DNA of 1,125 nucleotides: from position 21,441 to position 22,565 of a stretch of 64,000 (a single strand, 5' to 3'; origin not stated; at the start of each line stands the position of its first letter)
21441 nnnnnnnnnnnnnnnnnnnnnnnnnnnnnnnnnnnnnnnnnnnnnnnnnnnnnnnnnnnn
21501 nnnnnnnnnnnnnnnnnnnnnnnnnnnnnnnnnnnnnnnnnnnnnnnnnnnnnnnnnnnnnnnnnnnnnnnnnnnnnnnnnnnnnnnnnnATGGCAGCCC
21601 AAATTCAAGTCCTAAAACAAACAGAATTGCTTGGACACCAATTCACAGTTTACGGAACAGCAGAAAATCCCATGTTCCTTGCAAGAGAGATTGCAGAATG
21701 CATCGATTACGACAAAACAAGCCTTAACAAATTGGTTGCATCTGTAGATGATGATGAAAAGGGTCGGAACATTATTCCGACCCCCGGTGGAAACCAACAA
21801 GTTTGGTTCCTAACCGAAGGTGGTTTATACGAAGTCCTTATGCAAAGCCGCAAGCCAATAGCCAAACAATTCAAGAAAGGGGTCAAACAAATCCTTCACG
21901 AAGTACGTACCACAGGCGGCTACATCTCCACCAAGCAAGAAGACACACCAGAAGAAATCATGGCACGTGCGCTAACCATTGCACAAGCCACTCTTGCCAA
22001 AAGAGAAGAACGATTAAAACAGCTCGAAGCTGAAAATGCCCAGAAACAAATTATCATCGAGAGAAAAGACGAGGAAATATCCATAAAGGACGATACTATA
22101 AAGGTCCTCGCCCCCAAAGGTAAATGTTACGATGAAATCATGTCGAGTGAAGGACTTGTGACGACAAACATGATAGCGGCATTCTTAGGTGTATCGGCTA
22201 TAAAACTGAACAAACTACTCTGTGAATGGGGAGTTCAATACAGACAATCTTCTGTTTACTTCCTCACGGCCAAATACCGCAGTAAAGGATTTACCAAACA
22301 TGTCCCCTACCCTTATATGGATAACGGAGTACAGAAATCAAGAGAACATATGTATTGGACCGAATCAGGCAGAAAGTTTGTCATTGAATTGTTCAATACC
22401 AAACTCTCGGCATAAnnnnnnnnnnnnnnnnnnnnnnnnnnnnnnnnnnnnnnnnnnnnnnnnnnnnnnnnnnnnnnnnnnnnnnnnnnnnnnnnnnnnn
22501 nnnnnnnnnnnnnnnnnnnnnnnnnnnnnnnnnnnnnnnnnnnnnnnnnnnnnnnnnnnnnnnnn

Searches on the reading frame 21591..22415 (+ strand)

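Call 60: search_protein_families(library=phrogs, proteins=[window:21591-22415:+], max_evalue=0.00001)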
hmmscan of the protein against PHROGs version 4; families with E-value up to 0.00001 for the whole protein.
window:21591-22415:+ (274 aa): 14 families
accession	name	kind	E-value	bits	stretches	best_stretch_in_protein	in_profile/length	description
phrog_130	-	transcription regulation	2.5e-48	166.3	1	17-269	168-409/480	anti-repressor Ant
phrog_7940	-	unknown function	7.3e-23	82.4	1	16-157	12-164/252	-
phrog_463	-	transcription regulation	1.2e-21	78.4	1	4-148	4-153/250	anti-repressor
phrog_2899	-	transcription regulation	2.1e-19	71.2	1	23-153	23-153/263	anti-repressor Ant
phrog_63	-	transcription regulation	3.7e-18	67.1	1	32-269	136-357/431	anti-repressor Ant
phrog_2593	-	transcription regulation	2.3e-16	61.3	1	10-140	24-148/255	anti-repressor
phrog_2011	-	transcription regulation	1.6e-15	58.6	1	7-145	3-149/275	anti-repressor Ant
phrog_25289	-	unknown function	4.4e-12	47.1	1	206-269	1-65/79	-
phrog_245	-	transcription regulation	7.4e-12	46.4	1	15-138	48-164/319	anti-repressor Ant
phrog_5060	-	transcription regulation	3.9e-11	44.4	1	22-140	22-144/224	anti-repressor Ant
phrog_9976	-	transcription regulation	3.1e-10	41.2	1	18-111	11-103/188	anti-repressor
phrog_25722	-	unknown function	4.3e-08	34.1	1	59-120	55-119/150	-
phrog_2977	-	transcription regulation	2.4e-07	31.6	1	6-90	62-149/150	anti-repressor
phrog_373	-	transcription regulation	1.4e-06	28.8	0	61-158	144-236/373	anti-repressor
